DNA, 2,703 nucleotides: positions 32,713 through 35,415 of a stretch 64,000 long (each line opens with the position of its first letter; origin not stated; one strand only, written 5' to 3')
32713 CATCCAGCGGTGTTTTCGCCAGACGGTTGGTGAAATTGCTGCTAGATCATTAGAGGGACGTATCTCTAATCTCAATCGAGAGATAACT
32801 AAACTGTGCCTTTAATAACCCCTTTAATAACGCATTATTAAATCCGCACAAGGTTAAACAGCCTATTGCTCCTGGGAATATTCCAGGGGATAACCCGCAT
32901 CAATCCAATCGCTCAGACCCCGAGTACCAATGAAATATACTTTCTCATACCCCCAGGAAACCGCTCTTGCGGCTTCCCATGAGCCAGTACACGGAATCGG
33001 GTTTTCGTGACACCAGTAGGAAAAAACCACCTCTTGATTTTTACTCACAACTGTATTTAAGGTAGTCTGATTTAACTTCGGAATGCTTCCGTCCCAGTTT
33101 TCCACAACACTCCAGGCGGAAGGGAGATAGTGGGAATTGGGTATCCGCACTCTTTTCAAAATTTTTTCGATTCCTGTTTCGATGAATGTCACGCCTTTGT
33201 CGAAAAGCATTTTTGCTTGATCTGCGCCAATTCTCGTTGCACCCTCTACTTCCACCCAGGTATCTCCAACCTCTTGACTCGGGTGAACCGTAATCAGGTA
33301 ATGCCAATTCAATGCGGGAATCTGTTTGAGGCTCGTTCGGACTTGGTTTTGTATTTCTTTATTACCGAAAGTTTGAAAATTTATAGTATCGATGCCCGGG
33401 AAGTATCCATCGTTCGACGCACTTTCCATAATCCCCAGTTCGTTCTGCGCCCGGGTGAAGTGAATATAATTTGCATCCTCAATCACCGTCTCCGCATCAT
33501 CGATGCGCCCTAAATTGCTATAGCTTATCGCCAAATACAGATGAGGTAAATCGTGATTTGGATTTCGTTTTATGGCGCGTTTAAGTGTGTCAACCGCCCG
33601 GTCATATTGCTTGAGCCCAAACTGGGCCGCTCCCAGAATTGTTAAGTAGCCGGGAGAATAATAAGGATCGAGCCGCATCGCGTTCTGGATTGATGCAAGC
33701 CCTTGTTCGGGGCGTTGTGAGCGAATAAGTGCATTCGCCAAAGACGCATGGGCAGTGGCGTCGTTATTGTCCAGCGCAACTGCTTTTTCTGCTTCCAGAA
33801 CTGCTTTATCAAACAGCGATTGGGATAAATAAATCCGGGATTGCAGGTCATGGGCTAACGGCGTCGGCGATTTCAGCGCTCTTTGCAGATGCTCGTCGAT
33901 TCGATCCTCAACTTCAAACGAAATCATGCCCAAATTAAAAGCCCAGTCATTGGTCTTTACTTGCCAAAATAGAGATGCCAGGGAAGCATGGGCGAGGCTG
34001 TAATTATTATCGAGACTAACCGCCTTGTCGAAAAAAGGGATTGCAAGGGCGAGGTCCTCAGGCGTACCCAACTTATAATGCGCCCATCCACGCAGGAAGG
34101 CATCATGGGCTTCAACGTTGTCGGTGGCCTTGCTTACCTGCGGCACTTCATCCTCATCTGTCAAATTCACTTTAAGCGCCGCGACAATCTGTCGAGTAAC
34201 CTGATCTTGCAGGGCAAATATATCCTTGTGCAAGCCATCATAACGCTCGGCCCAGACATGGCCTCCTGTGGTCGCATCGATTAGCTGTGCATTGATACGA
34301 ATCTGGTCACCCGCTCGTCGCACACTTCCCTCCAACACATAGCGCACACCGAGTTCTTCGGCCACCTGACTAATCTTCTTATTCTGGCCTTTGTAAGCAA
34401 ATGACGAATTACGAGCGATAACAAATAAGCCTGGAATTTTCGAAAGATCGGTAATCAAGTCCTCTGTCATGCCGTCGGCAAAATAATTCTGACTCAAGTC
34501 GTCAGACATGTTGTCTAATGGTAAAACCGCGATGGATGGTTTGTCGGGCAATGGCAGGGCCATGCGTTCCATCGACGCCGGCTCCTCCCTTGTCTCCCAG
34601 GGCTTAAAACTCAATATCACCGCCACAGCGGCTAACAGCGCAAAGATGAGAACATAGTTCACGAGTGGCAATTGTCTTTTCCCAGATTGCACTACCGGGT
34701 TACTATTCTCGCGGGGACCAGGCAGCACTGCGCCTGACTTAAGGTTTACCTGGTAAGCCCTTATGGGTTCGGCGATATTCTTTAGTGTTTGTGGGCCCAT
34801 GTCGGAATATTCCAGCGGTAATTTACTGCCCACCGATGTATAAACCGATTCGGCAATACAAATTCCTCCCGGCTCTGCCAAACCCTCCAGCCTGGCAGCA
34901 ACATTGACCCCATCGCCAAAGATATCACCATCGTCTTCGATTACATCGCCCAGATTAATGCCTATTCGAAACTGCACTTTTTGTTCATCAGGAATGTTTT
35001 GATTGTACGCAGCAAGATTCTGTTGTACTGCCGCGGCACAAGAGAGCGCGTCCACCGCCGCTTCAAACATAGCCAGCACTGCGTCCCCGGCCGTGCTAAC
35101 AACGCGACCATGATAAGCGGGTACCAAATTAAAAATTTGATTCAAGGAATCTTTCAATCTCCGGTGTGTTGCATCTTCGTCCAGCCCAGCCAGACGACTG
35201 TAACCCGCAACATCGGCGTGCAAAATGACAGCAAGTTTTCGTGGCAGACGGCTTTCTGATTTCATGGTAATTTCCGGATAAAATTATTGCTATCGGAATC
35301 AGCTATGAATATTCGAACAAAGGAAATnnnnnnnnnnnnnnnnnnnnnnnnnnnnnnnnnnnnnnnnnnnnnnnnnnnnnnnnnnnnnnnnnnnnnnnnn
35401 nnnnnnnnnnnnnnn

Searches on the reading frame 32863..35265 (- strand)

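Call 5: search_protein_families(library=pfam, proteins=[window:32863-35265:-], max_evalue=0.01)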
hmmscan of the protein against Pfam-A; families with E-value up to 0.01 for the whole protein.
window:32863-35265:- (800 aa): 18 families
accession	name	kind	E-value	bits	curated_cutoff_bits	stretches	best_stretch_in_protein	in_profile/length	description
PF07719.23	TPR_2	-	1.4e-15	56.4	27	1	541-571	4-34/34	Tetratricopeptide repeat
PF14559.12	TPR_19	-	2.8e-13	50.4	25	1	551-598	4-51/68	Tetratricopeptide repeat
PF00211.25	Guanylate_cyc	-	1.8e-11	44.4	21.9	1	14-162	11-171/183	Adenylate and Guanylate cyclase catalytic domain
PF00515.34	TPR_1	-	2.5e-11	43.3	27.8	1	544-571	7-34/34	Tetratricopeptide repeat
PF13181.12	TPR_8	-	2.9e-11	43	25.7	0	541-571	4-34/34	Tetratricopeptide repeat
PF13431.12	TPR_17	-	1.2e-09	38.1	24.4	1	561-592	2-33/34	Tetratricopeptide repeat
PF13414.12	TPR_11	-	4.5e-08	33.1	26.8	1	478-513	3-38/42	TPR repeat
PF12895.13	ANAPC3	-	1.2e-07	32.3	27.2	1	540-597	25-81/82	Anaphase-promoting complex, cyclosome, subunit 3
PF13428.12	TPR_14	-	5.5e-07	30.1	23.5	1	541-579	4-42/44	Tetratricopeptide repeat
PF13174.12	TPR_6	-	5e-06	27.3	26.3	1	544-571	6-33/33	Tetratricopeptide repeat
PF13432.12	TPR_16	-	5e-06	27.3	32.7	1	509-570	3-63/65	Tetratricopeptide repeat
PF25068.1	ARM_TT21_4th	-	0.00052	20.7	30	0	549-598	10-58/153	Tetratricopeptide repeat protein 21 forth ARM domain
PF23914.1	TPR_CcmH_CycH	-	0.00058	20.2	42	1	476-572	57-155/158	Cytochrome c-type biogenesis protein H TPR domain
PF13424.12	TPR_12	-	0.00078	20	30.1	0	503-566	3-73/77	Tetratricopeptide repeat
PF03704.23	BTAD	-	0.00097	19.9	22.1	0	544-598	68-122/146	Bacterial transcriptional activator domain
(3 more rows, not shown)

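Call 6: search_protein_families(library=ncbifam, proteins=[window:32863-35265:-], max_evalue=0.01)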
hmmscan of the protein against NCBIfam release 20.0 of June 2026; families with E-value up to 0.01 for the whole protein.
window:32863-35265:- (800 aa): 18 families
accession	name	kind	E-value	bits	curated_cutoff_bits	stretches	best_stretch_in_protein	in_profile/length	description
TIGR04510.1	mod_pep_cyc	subfamily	1.8e-18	66.5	400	2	296-434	305-443/814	putative peptide modification system cyclase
NF058673.1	LipAdnlyCyLipJMY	equivalog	1.3e-13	50.5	800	1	3-167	287-443/449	bifunctional lipase/adenylate cyclase LipJ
TIGR02521.1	type_IV_pilW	equivalog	5e-12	45.9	154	2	549-598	42-91/234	type IV pilus biogenesis/stability protein PilW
TIGR02917.1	PEP_TPR_lipo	equivalog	1.6e-10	39.6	312.2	1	454-598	520-661/899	XrtA/PEP-CTERM system TPR-repeat protein PrsT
NF040959.1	MamA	equivalog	1.8e-09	37.3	200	1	479-594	47-161/204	magnetosome protein MamA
NF033762.1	social_mot_Tgl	equivalog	5.9e-06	25.8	225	1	478-591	75-189/252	social motility TPR repeat lipoprotein Tgl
NF009037.0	PRK12370.1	equivalog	8.1e-06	24.5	589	0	292-433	167-305/553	HilA/EilA family virulence transcriptional regulator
NF052415.1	T3SS_chap_SctY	equivalog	1.8e-05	25.2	70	1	474-565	11-104/106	type III secretion apparatus assembly chaperone SctY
NF007540.1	PRK10153.1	equivalog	2.1e-05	23.6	400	1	204-439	169-396/516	lysine decarboxylation/transport transcriptional activator CadC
NF033758.1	gliding_GltE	equivalog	3.9e-05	22.8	225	1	473-599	192-317/411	adventurous gliding motility TPR repeat lipoprotein GltE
TIGR02552.1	LcrH_SycD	equivalog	7.5e-05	22.5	104.8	1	536-597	50-111/136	SycD/LcrH family type III secretion system chaperone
TIGR03865.1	PQQ_CXXCW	subfamily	0.00012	22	128.05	1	705-797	78-165/167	PQQ-dependent catabolism-associated CXXCW motif protein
NF045694.1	seleno_TsoB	exception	0.0013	16.9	805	1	732-799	96-161/572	rhodanese/DsbD fusion-like selenoprotein TsoB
TIGR00540.1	TPR_hemY_coli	hypoth_equivalog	0.0014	17.5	142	0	514-594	303-381/385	heme biosynthesis-associated TPR protein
NF011721.1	PRK15174.1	equivalog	0.0035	15.6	1200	1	493-597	274-377/656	Vi polysaccharide transport protein VexE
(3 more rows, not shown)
